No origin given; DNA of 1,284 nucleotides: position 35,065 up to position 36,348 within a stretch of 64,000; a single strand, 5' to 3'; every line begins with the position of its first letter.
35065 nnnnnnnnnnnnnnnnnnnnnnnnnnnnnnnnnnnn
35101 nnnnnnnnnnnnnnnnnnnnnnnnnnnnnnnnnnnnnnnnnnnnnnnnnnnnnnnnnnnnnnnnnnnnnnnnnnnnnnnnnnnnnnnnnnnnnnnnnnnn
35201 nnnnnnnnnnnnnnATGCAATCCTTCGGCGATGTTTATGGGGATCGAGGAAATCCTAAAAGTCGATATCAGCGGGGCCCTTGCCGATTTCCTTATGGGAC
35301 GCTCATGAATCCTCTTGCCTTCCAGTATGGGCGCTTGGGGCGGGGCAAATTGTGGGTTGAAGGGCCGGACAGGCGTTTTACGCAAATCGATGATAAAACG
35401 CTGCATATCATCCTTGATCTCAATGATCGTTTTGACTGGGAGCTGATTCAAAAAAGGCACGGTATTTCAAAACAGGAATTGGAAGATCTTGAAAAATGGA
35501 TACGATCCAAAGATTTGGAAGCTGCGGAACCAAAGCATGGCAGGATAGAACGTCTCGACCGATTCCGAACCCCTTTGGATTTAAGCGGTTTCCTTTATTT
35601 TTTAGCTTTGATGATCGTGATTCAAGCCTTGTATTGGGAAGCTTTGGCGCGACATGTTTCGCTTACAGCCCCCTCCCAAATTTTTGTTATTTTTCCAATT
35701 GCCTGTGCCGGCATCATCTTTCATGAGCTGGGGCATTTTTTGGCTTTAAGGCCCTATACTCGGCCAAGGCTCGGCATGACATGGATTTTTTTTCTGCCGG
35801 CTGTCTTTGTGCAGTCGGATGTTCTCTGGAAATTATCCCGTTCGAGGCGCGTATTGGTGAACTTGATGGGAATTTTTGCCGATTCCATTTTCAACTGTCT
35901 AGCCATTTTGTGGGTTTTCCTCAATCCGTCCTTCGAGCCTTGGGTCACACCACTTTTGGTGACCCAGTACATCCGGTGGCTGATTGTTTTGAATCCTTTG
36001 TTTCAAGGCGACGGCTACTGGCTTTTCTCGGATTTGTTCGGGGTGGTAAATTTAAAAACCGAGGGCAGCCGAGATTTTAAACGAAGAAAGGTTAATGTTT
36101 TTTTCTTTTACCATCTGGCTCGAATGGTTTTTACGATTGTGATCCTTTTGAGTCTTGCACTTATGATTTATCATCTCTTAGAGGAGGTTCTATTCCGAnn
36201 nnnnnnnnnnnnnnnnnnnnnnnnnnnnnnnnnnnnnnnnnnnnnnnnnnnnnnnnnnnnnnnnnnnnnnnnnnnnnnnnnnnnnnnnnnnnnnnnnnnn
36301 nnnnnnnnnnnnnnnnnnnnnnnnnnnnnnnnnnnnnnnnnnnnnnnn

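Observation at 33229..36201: Candidate novel graspetide (microviridin-like) RiPP cluster: giant multi-core precursor, MdnC-like ATP-grasp, M50 membrane protease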

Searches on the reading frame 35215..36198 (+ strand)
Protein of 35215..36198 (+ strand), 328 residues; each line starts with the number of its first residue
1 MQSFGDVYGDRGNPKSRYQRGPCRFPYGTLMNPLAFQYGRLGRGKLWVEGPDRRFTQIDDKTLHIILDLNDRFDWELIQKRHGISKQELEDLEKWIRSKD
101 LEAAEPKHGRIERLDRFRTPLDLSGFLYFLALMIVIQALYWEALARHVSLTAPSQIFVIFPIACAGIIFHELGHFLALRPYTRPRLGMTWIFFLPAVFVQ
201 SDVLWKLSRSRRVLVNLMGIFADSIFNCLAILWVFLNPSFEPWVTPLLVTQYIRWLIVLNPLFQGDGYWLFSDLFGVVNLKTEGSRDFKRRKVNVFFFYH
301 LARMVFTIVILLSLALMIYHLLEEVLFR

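Call 3: search_protein_families(library=pfam, proteins=[window:35215-36198:+], max_evalue=0.1)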
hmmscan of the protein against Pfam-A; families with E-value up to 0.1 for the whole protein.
window:35215-36198:+ (328 aa): 1 family
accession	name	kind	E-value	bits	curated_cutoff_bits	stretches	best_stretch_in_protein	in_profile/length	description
PF02163.28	Peptidase_M50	-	0.022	14.5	27.2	1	167-278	10-106/221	Peptidase family M50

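Call 4: search_protein_families(library=ncbifam, proteins=[window:35215-36198:+], max_evalue=0.1)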
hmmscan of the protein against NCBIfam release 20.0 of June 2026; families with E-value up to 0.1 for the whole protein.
window:35215-36198:+ (328 aa): 2 families
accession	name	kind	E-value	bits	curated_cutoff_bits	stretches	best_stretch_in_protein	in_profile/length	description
NF041824.1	daptide_HExxH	equivalog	1.2e-13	51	300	1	130-303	137-312/379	daptide biosynthesis intramembrane metalloprotease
NF058609.1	RiPP_HExxH_LiaK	equivalog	3e-11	43.5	225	1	122-277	55-214/246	YydH/LiaK family epipeptide maturation metalloprotease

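Call 7: search_solved_structures(query=window:35215-36198:+, max_evalue=1)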
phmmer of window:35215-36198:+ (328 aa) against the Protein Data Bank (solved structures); distinct sequences matched with E-value up to 1: 0.

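Call 40: find_homologous_proteins(query=window:35308-36198:+, max_evalue=0.00001)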
Query window:35308-36198:+ (297 aa): 1 proteins with E <= 0.00001 among 3001 candidates.
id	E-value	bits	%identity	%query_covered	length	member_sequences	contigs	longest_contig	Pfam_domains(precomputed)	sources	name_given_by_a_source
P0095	2.3e-197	673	100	100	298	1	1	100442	-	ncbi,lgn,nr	ncbi:MAG: hypothetical protein JW893_05985 [Candidatus Omnitrophica bacterium]|nr:hypothetical prote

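Call 42: find_related_loci(query=A2, collection=genome_contigs, flank=6000)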
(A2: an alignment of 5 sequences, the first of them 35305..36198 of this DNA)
Query A2 (298 aa) in genome_contigs; peptide patterns used: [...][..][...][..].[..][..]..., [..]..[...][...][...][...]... (x = any residue, [..] = any of these).
28 stretches matched a pattern; 12 encode a relative of the query (tblastn E <= 1e-3); 12 distinct loci.
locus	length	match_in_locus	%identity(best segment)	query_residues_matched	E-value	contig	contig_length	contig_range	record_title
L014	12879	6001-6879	32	6-298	7e-55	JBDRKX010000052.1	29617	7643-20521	MAG: Elusimicrobiota bacterium isolate MEGAHIT-group-1.744 k141_1174766, whole genome shotgun sequence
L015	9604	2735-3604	33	2-291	5e-53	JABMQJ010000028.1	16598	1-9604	MAG: Candidatus Omnitrophota bacterium isolate bin.346 k141_6331838, whole genome shotgun sequence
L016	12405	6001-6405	32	125-258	2e-18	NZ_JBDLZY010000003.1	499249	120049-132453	Flavobacterium maritimum strain SYSU M80005 NODE_3_length_499249_cov_309.123134, whole genome shotgun sequence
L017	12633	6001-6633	27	46-256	4e-16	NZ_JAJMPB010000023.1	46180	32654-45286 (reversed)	Chryseobacterium sp. LC2016-29 Chryseo_sp.LC2016-29_contig_23, whole genome shotgun sequence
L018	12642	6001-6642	26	46-259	5e-16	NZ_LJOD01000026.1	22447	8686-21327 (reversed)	Chryseobacterium indologenes strain CI_885 contig_26, whole genome shotgun sequence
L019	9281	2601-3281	24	37-261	1e-11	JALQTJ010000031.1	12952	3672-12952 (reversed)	MAG: Flavobacteriaceae bacterium isolate DAH.18 NODE_31_length_12952_cov_7.041631, whole genome shotgun sequence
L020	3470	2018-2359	30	138-251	1e-10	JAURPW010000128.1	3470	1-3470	MAG: Flavobacteriaceae bacterium isolate SFB_South_Co_39 k141_3288893, whole genome shotgun sequence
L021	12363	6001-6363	28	140-260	2e-10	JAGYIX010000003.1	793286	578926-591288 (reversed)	MAG: Flavobacteriaceae bacterium isolate M30B26 contig_1558, whole genome shotgun sequence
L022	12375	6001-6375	30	130-254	3e-10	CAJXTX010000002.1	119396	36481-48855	MAG TPA_asm: uncultured Bacteroidetes bacterium isolate SRR4030076_bin.44_MetaBAT_v2.12.1_MAG genome assembly, contig: N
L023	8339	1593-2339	23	16-281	2e-9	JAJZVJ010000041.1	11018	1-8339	MAG: bacterium isolate SKS5.bin41 NODE_11313_length_11018_cov_1.426683, whole genome shotgun sequence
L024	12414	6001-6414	27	113-246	3e-9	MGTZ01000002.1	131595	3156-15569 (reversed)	MAG: Elusimicrobia bacterium GWB2_63_16 gwb2_scaffold_109, whole genome shotgun sequence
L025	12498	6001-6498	22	126-282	2e-4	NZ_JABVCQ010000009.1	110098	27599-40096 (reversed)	Thiospirillum jenense strain DSM 216 assembly_contig_9, whole genome shotgun sequence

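Call 47: find_homologous_proteins(query=A2, max_evalue=0.00001)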
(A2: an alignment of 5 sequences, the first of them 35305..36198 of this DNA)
Query A2 (5 sequences) (298 aa, profile of the alignment): 44 proteins with E <= 0.00001 among 8000 candidates.
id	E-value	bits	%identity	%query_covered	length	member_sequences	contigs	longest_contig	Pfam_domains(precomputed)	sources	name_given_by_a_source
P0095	3.2e-141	488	100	100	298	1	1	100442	-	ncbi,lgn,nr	ncbi:MAG: hypothetical protein JW893_05985 [Candidatus Omnitrophica bacterium]|nr:hypothetical prote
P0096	2.3e-138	478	41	99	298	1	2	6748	-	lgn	-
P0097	1.0e-135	470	49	99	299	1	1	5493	-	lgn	-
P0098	3.5e-128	445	33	92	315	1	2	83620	-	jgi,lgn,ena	-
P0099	8.8e-109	381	37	87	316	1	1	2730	PF02163.29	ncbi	-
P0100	8.0e-108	378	34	97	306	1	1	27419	PF02163.29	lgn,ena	-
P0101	1.1e-103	365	33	94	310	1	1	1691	PF02163.29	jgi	jgi:hypothetical protein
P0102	2.1e-103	364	33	98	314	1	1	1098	-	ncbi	-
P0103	5.9e-103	362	33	94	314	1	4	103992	PF02163.29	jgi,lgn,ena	-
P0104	9.2e-103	362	32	97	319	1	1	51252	-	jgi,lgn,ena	-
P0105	7.2e-99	349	32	92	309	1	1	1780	PF02163.29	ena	-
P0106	1.1e-98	348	32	94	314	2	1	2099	PF02163.29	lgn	-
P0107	6.2e-97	342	32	98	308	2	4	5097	PF02163.29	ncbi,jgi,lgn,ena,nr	ncbi:MAG TPA: hypothetical protein ENG39_02120, partial [Candidatus Omnitrophica bacterium]|nr:hypot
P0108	1.5e-96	341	32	98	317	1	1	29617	-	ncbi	ncbi:MAG: hypothetical protein ABIH89_04575 [Elusimicrobiota bacterium]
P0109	1.7e-95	338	36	97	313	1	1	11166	-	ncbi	-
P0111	2.9e-92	327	33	95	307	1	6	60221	-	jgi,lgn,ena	jgi:hypothetical protein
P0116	5.2e-73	264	33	87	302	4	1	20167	-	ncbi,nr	ncbi:MAG: hypothetical protein M9894_38910 [Planctomycetes bacterium]|nr:hypothetical protein [Planc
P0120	7.3e-16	76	27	42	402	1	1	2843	PF02163.29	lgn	-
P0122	4.8e-15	74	27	56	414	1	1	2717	PF02163.29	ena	-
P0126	8.0e-13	66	25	56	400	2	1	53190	PF02163.29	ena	-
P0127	9.3e-13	66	25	57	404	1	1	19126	PF02163.29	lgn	-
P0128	9.5e-13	66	25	56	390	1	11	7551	PF02163.29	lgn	-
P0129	1.0e-12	66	25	56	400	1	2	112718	PF02163.29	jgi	-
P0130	1.0e-12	66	25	56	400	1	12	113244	PF02163.29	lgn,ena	-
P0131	1.0e-12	66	25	56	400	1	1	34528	PF02163.29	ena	-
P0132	1.0e-12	66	25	56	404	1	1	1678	PF02163.29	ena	-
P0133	1.0e-12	66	25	56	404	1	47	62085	PF02163.29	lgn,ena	-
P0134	1.0e-12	66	25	56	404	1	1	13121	PF02163.29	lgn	-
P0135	1.0e-12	66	25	56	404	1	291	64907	PF02163.29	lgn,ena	-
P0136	1.1e-12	66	25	56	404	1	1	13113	PF02163.29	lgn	-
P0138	2.5e-7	48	27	53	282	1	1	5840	PF02163.29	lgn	-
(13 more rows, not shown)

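Call 50: find_encoding_contigs(protein=P0103, flank=6000, max_places=1)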
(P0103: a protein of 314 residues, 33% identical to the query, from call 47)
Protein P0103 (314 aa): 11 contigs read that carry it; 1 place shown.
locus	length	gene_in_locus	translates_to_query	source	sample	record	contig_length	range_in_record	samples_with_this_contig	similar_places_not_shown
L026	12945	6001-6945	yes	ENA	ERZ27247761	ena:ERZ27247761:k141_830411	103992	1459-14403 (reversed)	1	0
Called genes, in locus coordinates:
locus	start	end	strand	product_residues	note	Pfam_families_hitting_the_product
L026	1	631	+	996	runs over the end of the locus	PF01139:RtcB, PF14890:Intein_splicing, PF01139:RtcB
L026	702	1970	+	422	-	PF02403:Seryl_tRNA_N, PF00587:tRNA-synt_2b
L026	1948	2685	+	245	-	-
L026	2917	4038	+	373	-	PF04055:Radical_SAM, PF13353:Fer4_12 (weak), PF13186:SPASM (weak)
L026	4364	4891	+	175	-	-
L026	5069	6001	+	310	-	PF02655:ATP-grasp_3, PF08443:RimK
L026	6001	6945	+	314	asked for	PF02163:Peptidase_M50 (faint)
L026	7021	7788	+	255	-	PF01145:Band_7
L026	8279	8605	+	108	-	-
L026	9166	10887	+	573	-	PF07244:POTRA (weak), PF08479:POTRA_2, PF03865:ShlB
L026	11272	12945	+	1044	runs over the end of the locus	?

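Call 51: find_encoding_contigs(protein=P0116, flank=6000, max_places=1)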
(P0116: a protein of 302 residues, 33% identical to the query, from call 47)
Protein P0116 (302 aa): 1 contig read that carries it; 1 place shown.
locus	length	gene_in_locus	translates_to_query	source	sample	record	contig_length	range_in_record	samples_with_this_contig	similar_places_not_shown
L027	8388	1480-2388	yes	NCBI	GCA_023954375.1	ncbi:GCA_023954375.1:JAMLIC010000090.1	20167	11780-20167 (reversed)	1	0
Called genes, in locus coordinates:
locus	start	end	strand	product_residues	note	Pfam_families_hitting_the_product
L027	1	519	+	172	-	?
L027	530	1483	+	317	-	PF08443:RimK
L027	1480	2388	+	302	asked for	-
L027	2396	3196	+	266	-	PF01145:Band_7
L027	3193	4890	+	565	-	PF00775:Dioxygenase_C (faint), PF25020:TTR_TEN1-4 (faint), PF13715:CarbopepD_reg_2 (faint), PF15976:CooC_C (faint), PF13620:CarboxypepD_reg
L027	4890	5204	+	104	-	-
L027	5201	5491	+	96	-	-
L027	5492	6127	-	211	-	PF02630:SCO1-SenC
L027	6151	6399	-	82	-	-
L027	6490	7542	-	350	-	PF08239:SH3_3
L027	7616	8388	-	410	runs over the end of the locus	PF00648:Peptidase_C2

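Call 64: predict_structure(alignment_id=A3)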
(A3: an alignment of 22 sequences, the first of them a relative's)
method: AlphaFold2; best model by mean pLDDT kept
length: 298 residues; sequences in the alignment: 22
mean_pLDDT: 90.5   pTM: 0.79
mean pLDDT of the five models: 90.5, 90.1, 88.4, 87.8, 86.7
residues with pLDDT >= 90: 192; 70-90: 105; 50-70: 1; < 50: 0
segments of 3 or more residues with pLDDT < 50: none
pLDDT, mean of each block of 10 residues (from residue 1): 91 84 86 95 94 95 94 90 85 96 97 93 91 93 94 86 79 82 93 97 96 95 90 87 84 93 94 92 90 78
secondary structure, 60 per line:
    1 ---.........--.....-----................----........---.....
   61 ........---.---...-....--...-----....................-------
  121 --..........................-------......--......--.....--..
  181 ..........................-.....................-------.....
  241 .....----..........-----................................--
elements in order: E4-12 E15-19 E25-29 H30-40 H45-52 H56-68 E80-83 H94-113 H123-148 E156-161 E164-169 H172-176 H179-206 H208-228 H236-245 H250-259 H265-296

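Call 67: search_protein_representatives(protein=window:35305-36198:+)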
Query: 298 residues. Proteins with E-value up to 0.001 (for the whole library): 4163; up to 1e-10: 267; up to 1e-30: 10. The best 150 are listed.
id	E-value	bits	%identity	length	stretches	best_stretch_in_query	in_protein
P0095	1.5e-198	675.3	100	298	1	1-298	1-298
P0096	1.7e-78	281.0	41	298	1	4-297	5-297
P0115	2.8e-45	171.9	35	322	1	5-284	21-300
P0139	5.1e-45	171.0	35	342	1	5-292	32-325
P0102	9.8e-45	170.1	33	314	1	5-296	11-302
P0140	7.1e-44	167.3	31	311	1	5-295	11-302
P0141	8.3e-43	163.8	35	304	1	3-288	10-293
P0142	6.0e-37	144.5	32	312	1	4-293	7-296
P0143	1.3e-35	140.2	31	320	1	5-296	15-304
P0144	9.7e-31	124.1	38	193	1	129-288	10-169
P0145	4.9e-30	121.8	31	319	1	4-285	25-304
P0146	1.1e-29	120.7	31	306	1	4-264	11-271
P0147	1.3e-26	110.6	31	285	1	3-292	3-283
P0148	1.2e-21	94.3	35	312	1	93-287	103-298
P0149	1.8e-21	93.7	29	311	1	5-286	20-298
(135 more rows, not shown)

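Call 68: fold_search(model_id=the predicted structure, library=pdb)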
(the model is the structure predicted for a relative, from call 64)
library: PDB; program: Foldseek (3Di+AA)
matches with E <= 10: 130; with E <= 0.001: 0
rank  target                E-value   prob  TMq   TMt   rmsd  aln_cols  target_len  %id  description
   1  7w5z_C3               1.6e-01  0.54  0.22  0.14  19.3       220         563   12  Cryo-EM structure of Tetrahymena thermophila mitochondrial complex IV, composite dimer model (released 2022-04-06)
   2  8b6h_DC               1.6e-01  0.41  0.20  0.12  19.6       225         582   13  Cryo-EM structure of cytochrome c oxidase dimer (complex IV) from respiratory supercomplex of Tetrahymena thermophila (released 2023-03-29)
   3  6adq_G                6.9e-01  0.08  0.11  0.15  17.5       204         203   15  Respiratory Complex CIII2CIV2SOD2 from Mycobacterium smegmatis (released 2018-11-14)
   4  4akv_A                8.5e-01  0.04  0.12  0.10  29.7       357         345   12  Crystal structure of human sorting nexin 33 (SNX33) (released 2012-08-01)
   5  8drp_A                9.4e-01  0.05  0.13  0.09  27.7       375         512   15  Focus/local refined map in C4 of signal subtracted RyR1 particles (released 2023-05-31)
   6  8hcr_G                1.0e+00  0.07  0.11  0.16  17.5       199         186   14  Cryo-EM structure of the Mycobacterium tuberculosis cytochrome bcc:aa3 supercomplex and a novel inhibitor targeting su (released 2023-05-03)
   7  8hcr_S                1.1e+00  0.08  0.11  0.17  16.3       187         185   14  Cryo-EM structure of the Mycobacterium tuberculosis cytochrome bcc:aa3 supercomplex and a novel inhibitor targeting su (released 2023-05-03)
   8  8qsl_A                1.2e+00  0.08  0.15  0.11  16.0       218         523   13  Cryo-EM structure of human SLC15A4 dimer in outward open state in LMNG (released 2023-10-25)
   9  8sux_C                1.2e+00  0.06  0.15  0.12  21.4       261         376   13  Structure of E. coli PtuA hexamer (released 2024-01-10)
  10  8qsm                  1.3e+00  0.08  0.14  0.11  16.4       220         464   14  Cryo-EM structure of human SLC15A4 monomer in outward open state in LMNG (released 2023-10-25)
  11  7e1v_G                1.3e+00  0.12  0.16  0.24  14.8       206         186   12  Cryo-EM structure of apo hybrid respiratory supercomplex consisting of Mycobacterium tuberculosis complexIII and Mycob (released 2021-10-13)
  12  8sev_A                1.3e+00  0.03  0.11  0.06  26.6       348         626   12  Cryo-EM Structure of RyR1 + ATP-gamma-S (Local Refinement of TMD) (released 2023-05-24)
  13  5v1u_A                1.6e+00  0.90  0.21  0.64   3.4        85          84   14  TbiB1 in Complex with the TbiA(beta) Leader Peptide (released 2018-09-05)
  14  5knd_G                1.6e+00  0.05  0.10  0.14  26.2       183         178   11  Crystal structure of the Pi-bound V1 complex (released 2016-11-02)
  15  8xqw_O                1.8e+00  0.08  0.15  0.14  19.7       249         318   12  Cryo-EM structure of the Ycf2-FtsHi motor complex from Chlamydomonas reinhardtii in AMPPNP bound state (released 2024-09-11)
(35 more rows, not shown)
